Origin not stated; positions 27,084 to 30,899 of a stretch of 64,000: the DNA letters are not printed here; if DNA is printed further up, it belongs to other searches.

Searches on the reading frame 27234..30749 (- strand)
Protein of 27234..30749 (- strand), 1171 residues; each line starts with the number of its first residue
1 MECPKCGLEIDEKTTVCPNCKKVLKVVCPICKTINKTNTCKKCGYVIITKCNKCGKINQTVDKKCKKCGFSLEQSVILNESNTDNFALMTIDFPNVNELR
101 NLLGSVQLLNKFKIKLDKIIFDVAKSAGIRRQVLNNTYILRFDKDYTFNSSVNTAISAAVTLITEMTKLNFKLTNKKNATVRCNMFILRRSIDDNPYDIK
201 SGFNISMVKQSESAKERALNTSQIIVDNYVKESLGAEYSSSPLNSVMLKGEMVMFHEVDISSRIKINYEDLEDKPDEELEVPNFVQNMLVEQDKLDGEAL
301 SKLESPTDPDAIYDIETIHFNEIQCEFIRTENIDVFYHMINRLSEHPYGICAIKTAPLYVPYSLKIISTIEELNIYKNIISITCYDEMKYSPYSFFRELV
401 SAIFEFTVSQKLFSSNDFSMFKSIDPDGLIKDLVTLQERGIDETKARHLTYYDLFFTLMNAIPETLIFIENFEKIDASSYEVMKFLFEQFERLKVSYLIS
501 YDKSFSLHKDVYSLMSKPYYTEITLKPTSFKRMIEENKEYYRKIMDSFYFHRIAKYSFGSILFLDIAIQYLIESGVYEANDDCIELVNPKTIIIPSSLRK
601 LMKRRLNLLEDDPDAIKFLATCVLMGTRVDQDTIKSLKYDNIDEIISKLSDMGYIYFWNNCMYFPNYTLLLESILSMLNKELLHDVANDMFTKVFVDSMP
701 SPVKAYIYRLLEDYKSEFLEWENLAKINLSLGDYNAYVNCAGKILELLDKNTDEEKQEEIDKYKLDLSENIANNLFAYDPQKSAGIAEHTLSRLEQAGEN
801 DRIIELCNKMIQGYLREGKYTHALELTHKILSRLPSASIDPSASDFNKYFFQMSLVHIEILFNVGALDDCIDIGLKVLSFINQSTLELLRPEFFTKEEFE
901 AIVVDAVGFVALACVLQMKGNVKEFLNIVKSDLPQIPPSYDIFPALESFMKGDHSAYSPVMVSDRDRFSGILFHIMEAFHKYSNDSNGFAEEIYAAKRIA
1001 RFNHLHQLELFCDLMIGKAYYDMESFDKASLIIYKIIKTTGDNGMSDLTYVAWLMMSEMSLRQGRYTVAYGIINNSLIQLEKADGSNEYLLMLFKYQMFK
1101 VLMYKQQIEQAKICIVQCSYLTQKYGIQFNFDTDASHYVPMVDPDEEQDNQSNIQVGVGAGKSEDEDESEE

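Call 64: list_cluster_members(proteins=[window:27234-30749:-, window:44788-47055:+, window:11078-13579:-, window:6372-8174:+, window:21961-23772:+, window:38000-39235:-])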
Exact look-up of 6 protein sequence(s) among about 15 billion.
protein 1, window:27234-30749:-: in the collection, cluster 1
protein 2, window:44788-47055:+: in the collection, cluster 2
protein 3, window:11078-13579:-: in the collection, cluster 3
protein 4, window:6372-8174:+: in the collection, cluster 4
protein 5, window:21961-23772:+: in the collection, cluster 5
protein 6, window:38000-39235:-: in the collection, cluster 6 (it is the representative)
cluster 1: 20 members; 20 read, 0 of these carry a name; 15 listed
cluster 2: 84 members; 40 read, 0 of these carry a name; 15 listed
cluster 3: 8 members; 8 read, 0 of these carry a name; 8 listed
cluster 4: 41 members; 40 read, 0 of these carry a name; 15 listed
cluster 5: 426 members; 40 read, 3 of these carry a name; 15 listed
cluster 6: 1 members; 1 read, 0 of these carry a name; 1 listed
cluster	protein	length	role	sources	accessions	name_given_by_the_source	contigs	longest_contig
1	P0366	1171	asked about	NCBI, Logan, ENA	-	-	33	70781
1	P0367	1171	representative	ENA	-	-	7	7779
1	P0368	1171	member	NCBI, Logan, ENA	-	-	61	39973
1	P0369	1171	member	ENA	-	-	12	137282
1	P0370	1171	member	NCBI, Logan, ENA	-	-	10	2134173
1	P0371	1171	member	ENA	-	-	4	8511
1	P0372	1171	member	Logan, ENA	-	-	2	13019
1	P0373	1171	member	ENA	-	-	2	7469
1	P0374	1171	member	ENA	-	-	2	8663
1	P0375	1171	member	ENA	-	-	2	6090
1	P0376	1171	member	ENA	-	-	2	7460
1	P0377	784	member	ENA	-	-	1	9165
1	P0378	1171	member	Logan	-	-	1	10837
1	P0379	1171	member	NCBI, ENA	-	-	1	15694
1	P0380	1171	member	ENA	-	-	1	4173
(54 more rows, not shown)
